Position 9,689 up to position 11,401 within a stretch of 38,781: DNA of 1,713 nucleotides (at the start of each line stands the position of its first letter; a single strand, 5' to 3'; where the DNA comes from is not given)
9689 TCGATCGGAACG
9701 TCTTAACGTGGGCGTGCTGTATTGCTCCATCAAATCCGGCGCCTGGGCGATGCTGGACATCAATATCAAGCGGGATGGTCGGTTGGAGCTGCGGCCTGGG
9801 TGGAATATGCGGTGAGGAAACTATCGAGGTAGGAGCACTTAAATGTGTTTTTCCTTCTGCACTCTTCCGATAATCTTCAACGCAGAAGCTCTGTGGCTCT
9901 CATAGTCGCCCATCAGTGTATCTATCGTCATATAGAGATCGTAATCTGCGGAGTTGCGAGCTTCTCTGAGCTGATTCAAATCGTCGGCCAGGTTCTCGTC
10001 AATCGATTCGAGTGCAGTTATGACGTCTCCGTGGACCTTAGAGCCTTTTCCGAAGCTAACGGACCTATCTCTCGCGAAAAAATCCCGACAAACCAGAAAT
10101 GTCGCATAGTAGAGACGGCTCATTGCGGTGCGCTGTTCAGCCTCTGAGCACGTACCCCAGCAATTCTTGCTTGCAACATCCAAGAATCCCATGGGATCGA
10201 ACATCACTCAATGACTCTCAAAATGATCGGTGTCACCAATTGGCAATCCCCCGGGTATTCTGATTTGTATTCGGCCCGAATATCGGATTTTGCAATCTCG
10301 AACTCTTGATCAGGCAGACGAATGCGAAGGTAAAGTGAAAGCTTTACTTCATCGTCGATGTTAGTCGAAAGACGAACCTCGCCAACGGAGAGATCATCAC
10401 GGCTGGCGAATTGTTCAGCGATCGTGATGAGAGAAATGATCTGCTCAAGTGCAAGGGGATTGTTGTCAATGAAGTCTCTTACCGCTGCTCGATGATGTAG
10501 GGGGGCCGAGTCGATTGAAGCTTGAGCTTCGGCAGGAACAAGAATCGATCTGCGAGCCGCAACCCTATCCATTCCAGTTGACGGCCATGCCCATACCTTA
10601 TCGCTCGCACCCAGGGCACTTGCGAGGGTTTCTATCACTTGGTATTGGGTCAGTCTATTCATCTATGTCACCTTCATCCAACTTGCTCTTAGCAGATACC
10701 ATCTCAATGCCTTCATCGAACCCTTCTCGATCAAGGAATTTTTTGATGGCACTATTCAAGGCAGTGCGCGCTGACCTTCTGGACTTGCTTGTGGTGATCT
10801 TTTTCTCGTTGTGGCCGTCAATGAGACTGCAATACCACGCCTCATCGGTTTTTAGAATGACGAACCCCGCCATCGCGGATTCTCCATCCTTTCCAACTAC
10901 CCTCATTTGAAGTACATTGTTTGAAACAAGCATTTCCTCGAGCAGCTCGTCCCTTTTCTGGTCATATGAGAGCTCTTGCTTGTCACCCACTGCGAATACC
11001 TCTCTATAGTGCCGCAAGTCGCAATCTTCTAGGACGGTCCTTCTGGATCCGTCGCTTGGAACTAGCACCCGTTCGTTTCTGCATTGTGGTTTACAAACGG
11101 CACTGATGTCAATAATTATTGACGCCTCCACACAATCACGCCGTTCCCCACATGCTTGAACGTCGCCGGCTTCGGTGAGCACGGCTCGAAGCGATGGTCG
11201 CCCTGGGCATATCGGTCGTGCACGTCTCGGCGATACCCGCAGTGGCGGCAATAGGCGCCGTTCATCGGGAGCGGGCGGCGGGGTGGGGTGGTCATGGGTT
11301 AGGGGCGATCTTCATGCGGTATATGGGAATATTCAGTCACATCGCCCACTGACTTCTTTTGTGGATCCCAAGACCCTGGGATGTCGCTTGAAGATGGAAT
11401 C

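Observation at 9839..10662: Overlapping two-gene module: unknown 152-aa protein plus HEPN-like 122-aa protein (toxin-antitoxin-like, without an MNT partner)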

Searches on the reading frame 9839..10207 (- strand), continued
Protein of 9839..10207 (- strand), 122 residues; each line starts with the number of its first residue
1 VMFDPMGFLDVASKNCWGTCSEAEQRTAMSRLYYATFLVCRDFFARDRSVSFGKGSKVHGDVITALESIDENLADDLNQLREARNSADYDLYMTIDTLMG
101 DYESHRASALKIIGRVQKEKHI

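Call 57: search_solved_structures(query=A8, max_evalue=10, show_alignments=2)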
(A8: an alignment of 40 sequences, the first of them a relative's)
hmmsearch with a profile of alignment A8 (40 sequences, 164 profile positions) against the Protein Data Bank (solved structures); distinct sequences matched with E-value up to 10: 7.
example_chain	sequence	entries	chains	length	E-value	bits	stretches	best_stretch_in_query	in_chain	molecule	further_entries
1wlp_B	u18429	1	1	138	0.033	17.4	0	127-155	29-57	Neutrophil cytosol factor 1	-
1ov3_A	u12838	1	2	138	0.035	17.3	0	127-155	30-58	Neutrophil cytosol factor 1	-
7yxw_A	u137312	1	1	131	0.043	17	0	127-155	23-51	Neutrophil cytosol factor 1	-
1uec_A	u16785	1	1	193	0.086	16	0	127-155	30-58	Neutrophil cytosol factor 1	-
1ng2_A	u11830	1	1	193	0.089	15.9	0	127-155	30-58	Neutrophil cytosolic factor 1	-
8wej_C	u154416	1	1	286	0.25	14.5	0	127-155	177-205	Neutrophil cytosol factor 1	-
4kpb_A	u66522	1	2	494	1.3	12.2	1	46-109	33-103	Cytochrome P450 BM-3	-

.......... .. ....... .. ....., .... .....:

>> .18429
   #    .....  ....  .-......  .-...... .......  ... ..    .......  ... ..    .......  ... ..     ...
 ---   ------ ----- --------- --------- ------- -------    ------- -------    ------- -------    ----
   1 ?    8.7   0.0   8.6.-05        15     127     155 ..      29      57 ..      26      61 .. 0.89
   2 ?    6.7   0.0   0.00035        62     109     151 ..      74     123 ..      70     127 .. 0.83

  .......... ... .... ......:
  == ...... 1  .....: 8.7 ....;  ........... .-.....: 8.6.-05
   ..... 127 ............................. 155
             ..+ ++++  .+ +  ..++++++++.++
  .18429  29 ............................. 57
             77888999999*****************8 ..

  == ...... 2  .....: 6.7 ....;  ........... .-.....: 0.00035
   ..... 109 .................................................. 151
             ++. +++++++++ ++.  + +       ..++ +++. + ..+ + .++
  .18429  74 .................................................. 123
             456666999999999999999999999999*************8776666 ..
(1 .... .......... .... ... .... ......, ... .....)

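Call 58: search_protein_families(library=pfam, alignment_id=A8, max_evalue=0.1)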
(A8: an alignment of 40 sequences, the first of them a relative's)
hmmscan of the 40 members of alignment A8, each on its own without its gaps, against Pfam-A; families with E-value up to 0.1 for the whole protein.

A. member 1, L021:2591-2995:+ (134 aa): 0 families

B. families by the number of members that match (of 40 scanned): 14 families
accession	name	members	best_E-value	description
PF01381.28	HTH_3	1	2.2e-13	Helix-turn-helix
PF13560.12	HTH_31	1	5.4e-11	Helix-turn-helix domain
PF12844.13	HTH_19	1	3.3e-08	Helix-turn-helix domain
PF13443.12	HTH_26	1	9.6e-06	Cro/C1-type HTH DNA-binding domain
PF13413.12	HTH_25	1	0.00028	Helix-turn-helix domain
PF14225.11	MOR2-PAG1_C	1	0.0063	Cell morphogenesis C-terminal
PF13545.12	HTH_Crp_2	1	0.0088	Crp-like helix-turn-helix domain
PF00771.25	FHIPEP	1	0.021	FHIPEP family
PF00712.24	DNA_pol3_beta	1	0.027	DNA polymerase III beta subunit, N-terminal domain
PF14581.11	SseB_C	1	0.03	SseB protein C-terminal domain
PF11492.14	Dicistro_VP4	1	0.04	Cricket paralysis virus, VP4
PF08713.17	DNA_alkylation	1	0.048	DNA alkylation repair enzyme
PF11527.13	ARL2_Bind_BART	1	0.059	The ARF-like 2 binding protein BART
PF18882.5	DUF5647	1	0.093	Family of unknown function (DUF5647)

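Call 60: predict_structure(alignment_id=A6)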
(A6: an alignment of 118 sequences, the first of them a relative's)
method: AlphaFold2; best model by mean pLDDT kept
length: 121 residues; sequences in the alignment: 118
mean_pLDDT: 91.3   pTM: 0.86
mean pLDDT of the five models: 91.3, 89.5, 87.7, 87.1, 86.3
residues with pLDDT >= 90: 84; 70-90: 32; 50-70: 5; < 50: 0
segments of 3 or more residues with pLDDT < 50: none
pLDDT, mean of each block of 10 residues (from residue 1): 85 77 92 97 94 93 97 98 94 86 94 92 57
secondary structure, 60 per line:
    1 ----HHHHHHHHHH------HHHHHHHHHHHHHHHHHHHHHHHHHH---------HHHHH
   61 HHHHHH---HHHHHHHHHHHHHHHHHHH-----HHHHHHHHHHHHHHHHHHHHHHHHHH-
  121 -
elements in order: H5-14 H21-46 H56-66 H70-88 H94-119

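Call 66: fold_search(model_id=the predicted structure, library=pdb)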
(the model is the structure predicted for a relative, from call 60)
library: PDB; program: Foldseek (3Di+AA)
matches with E <= 10: 208; with E <= 0.001: 0
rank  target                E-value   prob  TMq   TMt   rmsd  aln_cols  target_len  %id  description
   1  2hsb                  2.8e-02  1.00  0.49  0.47   5.4       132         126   18  Crystal structure of a hepn domain containing protein (af_0298) from archaeoglobus fulgidus at 1.95 A resolution (released 2006-08-15)
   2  5yep_B                4.1e-02  1.00  0.66  0.61   3.7       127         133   15  Crystal structure of SO_3166-SO_3165 from Shewanella oneidensis (released 2018-03-28)
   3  6m6u_H                4.6e-02  1.00  0.68  0.63   3.7       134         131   13  Crystal structure the toxin-antitoxin MntA-HpeT mutant-D39ED41E (released 2020-09-30)
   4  1wwp_A                4.8e-02  1.00  0.65  0.66   3.3       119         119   13  Crystal structure of ttk003001694 from Thermus Thermophilus HB8 (released 2005-07-12)
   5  5yep_C                5.9e-02  1.00  0.61  0.57   4.3       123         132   16  Crystal structure of SO_3166-SO_3165 from Shewanella oneidensis (released 2018-03-28)
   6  8yuf_A                7.2e-02  1.00  0.58  0.54   4.3       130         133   13  Crystal structure of HEPN (Q64A) toxin (released 2025-04-02)
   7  7bxo_F                8.0e-02  1.00  0.67  0.63   3.9       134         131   15  Crystal structure of the toxin-antitoxin with AMP-PNP (released 2020-09-30)
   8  6m6w_H                8.8e-02  1.00  0.66  0.63   3.8       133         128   13  Crystal structure the toxin-antitoxin MntA-HpeT mutant-Y104A (released 2020-09-30)
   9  6m6w_G                1.2e-01  1.00  0.64  0.61   3.7       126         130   16  Crystal structure the toxin-antitoxin MntA-HpeT mutant-Y104A (released 2020-09-30)
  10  6m6u_G                1.3e-01  1.00  0.66  0.63   3.7       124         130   14  Crystal structure the toxin-antitoxin MntA-HpeT mutant-D39ED41E (released 2020-09-30)
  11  8xeh_B                1.7e-01  0.99  0.61  0.58   3.8       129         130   12  Crystal structure of HEPN-MNT complex (released 2024-12-18)
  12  8yuf_B                1.8e-01  0.98  0.58  0.54   4.3       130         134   13  Crystal structure of HEPN (Q64A) toxin (released 2025-04-02)
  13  1ylm_A                2.2e-01  1.00  0.69  0.60   3.4       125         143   13  Structure of Cytosolic Protein of Unknown Function YutE from Bacillus subtilis (released 2005-03-01)
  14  8xeh_D                2.2e-01  0.97  0.55  0.54   4.3       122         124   11  Crystal structure of HEPN-MNT complex (released 2024-12-18)
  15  6m6w_B                2.7e-01  0.99  0.68  0.63   3.6       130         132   15  Crystal structure the toxin-antitoxin MntA-HpeT mutant-Y104A (released 2020-09-30)
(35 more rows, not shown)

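Call 71: search_protein_families(library=ncbifam, alignment_id=A8, max_evalue=0.01)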
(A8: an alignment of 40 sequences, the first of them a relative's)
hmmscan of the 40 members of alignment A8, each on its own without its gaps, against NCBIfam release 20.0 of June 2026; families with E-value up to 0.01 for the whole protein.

A. member 1, L021:2591-2995:+ (134 aa): 0 families

B. families by the number of members that match (of 40 scanned): 8 families
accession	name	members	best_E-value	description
NF006015.0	PRK08154.1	1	2.9e-08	anaerobic benzoate catabolism transcriptional regulator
NF047948.1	male_kill_WMK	1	2.8e-07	WO male-killing family protein Wmk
NF041951.1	phage_RstR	1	5.7e-07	RstR family transcriptional repressor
TIGR03070.1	couple_hipB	1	5.5e-06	type II toxin-antitoxin system Y4mF family antitoxin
NF007271.0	PRK09726.1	1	0.00013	type II toxin-antitoxin system antitoxin HipB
NF002591.0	PRK02249.1-5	1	0.007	DNA primase regulatory subunit PriL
NF007257.0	PRK09706.1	1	0.0071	transcriptional repressor DicA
TIGR02612.1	mob_myst_A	1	0.0078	mobile mystery protein A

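Call 72: search_protein_families(library=padloc, alignment_id=A8, max_evalue=0.01)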
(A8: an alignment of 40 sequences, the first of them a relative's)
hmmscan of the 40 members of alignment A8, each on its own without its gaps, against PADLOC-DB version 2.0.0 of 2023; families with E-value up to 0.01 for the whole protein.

A. member 1, L021:2591-2995:+ (134 aa): 0 families

B. families by the number of members that match (of 40 scanned): 14 families
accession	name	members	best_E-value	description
PDLC02926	HTH_VI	1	9.4e-08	-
PDLC03664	Control_protein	1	1.3e-06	control protein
PDLC03665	Control_protein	1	1.3e-06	control protein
PDLC04142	capH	1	6.9e-06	capH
PDLC03946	RmrA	1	7e-06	-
PDLC03952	RmrA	1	5.7e-05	-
PDLC03949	RmrA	1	5.8e-05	-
PDLC01766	Cas3c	1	9.6e-05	-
PDLC03954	RmrA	1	0.00013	-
PDLC03951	RmrA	1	0.00063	-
PDLC03955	RmrA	1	0.0016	-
PDLC03947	RmrA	1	0.0024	-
PDLC03671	Control_protein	1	0.0026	control protein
PDLC03943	RmrA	1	0.0051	-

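Call 92: find_related_loci(query=A7, collection=viral_contigs, flank=3000)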
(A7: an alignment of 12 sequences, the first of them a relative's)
Query A7 (124 aa) in viral_contigs; peptide patterns used: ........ (x = any residue, [..] = any of these).
16 stretches matched a pattern; 3 encode a relative of the query (tblastn E <= 1e-3); 3 distinct loci.
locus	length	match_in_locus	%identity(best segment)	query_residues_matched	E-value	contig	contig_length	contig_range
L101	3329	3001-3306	29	1-94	6e-9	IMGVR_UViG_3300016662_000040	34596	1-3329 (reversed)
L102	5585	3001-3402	28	1-122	1e-8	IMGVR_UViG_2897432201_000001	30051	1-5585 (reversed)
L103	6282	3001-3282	28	7-93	6e-5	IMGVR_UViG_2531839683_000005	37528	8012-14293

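Call 94: fold_search(model_id=the predicted structure, library=viral)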
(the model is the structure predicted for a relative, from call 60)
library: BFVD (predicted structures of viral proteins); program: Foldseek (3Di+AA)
matches with E <= 10: 194; with E <= 0.001: 0
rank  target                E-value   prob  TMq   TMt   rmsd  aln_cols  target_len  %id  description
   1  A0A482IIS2            5.0e-01  0.99  0.64  0.28   3.3       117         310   13  (no name in the UniProt tables at hand)
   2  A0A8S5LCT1            5.0e-01  0.23  0.29  0.24   9.3       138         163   16  Uncharacterized protein [Siphoviridae sp. ctMS01]
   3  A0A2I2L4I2            5.8e-01  0.15  0.25  0.21  17.6       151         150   10  Uncharacterized protein [Orpheovirus IHUMI-LCC2]
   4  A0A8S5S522            7.9e-01  0.47  0.42  0.35   7.0       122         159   14  Uncharacterized protein [Siphoviridae sp. ctmP938]
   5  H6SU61                9.7e-01  0.35  0.40  0.37   9.5       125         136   14  DUF1216 domain-containing protein [Campylobacter virus IBB35]
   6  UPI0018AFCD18         1.2e+00  0.15  0.28  0.18  14.2       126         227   14  (no name look-up for this kind of identifier)
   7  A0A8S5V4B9            1.3e+00  0.23  0.39  0.33  10.9       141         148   13  Nucleoporin [Siphoviridae sp. ctNHg2]
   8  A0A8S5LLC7            1.3e+00  0.20  0.27  0.35  10.8       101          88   14  Uncharacterized protein [Siphoviridae sp. ctKcB20]
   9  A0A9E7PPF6            1.4e+00  0.28  0.39  0.14   6.4       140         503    8  Uncharacterized protein [Largemouth bass virus]
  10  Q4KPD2                1.4e+00  0.10  0.22  0.06  10.4       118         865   19  ORF 55 [Haloarcula hispanica SH1 virus]
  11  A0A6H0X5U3            1.5e+00  0.25  0.36  0.42  10.8       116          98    9  Uncharacterized protein [Bacillus phage Izhevsk]
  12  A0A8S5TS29            1.6e+00  0.18  0.30  0.31  13.9       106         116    9  Uncharacterized protein [Siphoviridae sp. ctEw721]
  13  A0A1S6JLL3            1.7e+00  0.16  0.33  0.20  10.9       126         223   17  Tegument protein UL51 [Herpesvirus ateles type 1 (strain Lennette)]
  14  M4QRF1                1.7e+00  0.12  0.25  0.32  17.4       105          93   13  (no name in the UniProt tables at hand)
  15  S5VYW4                1.8e+00  0.20  0.39  0.29  11.1       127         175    8  Exonuclease [Campylobacter phage CP8]
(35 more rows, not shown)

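Call 104: find_related_loci(query=A10, collection=metagenome_contigs, flank=2000)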
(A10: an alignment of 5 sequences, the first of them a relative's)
Query A10 (115 aa) in metagenome_contigs; peptide patterns used: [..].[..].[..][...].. (x = any residue, [..] = any of these).
184 stretches matched a pattern; 94 encode a relative of the query (tblastn E <= 1e-3); the best 80 are kept; 80 distinct loci.
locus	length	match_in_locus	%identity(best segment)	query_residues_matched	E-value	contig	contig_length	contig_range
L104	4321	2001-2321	57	8-114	3e-38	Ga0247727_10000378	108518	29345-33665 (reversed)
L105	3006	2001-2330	54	5-114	8e-37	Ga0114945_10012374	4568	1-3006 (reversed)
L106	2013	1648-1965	56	9-114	1e-36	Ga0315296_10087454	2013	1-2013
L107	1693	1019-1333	59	10-114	6e-36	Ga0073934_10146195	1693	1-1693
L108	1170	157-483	55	5-113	1e-36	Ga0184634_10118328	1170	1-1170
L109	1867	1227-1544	54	9-114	2e-35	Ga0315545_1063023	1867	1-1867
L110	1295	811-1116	57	13-114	7e-36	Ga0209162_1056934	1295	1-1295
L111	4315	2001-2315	54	10-114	9e-35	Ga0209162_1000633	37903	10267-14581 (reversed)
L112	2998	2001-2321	55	8-114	9e-34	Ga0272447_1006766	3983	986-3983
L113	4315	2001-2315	54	10-114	1e-33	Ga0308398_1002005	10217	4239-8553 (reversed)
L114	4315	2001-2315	54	10-114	1e-33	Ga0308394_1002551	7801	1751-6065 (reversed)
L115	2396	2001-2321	55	8-114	1e-33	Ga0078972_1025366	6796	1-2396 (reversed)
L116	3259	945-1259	54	10-114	1e-33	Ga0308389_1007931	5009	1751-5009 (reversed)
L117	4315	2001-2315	54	10-114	1e-33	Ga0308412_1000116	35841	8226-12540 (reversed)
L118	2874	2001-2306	53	13-114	3e-33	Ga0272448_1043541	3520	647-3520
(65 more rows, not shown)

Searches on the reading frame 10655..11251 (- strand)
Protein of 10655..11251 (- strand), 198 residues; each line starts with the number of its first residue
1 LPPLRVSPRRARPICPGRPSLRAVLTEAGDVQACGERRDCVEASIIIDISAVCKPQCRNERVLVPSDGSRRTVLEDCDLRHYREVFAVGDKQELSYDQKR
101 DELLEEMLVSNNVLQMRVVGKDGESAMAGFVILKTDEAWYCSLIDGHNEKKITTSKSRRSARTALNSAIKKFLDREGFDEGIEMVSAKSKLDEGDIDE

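Call 6: search_protein_families(library=pfam, proteins=[window:10655-11251:-], max_evalue=1)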
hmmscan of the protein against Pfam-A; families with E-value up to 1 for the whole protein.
window:10655-11251:- (198 aa): 1 family
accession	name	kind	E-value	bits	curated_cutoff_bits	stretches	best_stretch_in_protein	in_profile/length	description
PF06794.17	UPF0270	-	0.098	13.2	25.6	1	163-191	11-39/69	Uncharacterised protein family (UPF0270)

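Call 7: search_protein_families(library=padloc, proteins=[window:10655-11251:-], max_evalue=1)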
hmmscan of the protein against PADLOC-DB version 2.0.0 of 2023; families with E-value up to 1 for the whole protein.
window:10655-11251:- (198 aa): 0 families

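Call 8: search_protein_families(library=ncbifam, proteins=[window:10655-11251:-], max_evalue=1)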
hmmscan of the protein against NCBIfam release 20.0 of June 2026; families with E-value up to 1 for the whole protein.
window:10655-11251:- (198 aa): 1 family
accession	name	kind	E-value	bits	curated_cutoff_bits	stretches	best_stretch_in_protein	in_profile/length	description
NF003438.0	PRK04966.1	equivalog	0.087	12.9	86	0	163-192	11-40/72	YheU family protein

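Call 9: search_protein_families(library=phrogs, proteins=[window:10655-11251:-], max_evalue=1)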
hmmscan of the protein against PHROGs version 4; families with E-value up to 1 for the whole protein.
window:10655-11251:- (198 aa): 2 families
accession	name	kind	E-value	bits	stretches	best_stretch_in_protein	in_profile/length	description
phrog_37928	-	unknown function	0.081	14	0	122-182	19-81/126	-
phrog_33900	-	unknown function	0.34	11.6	1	121-159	255-293/328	-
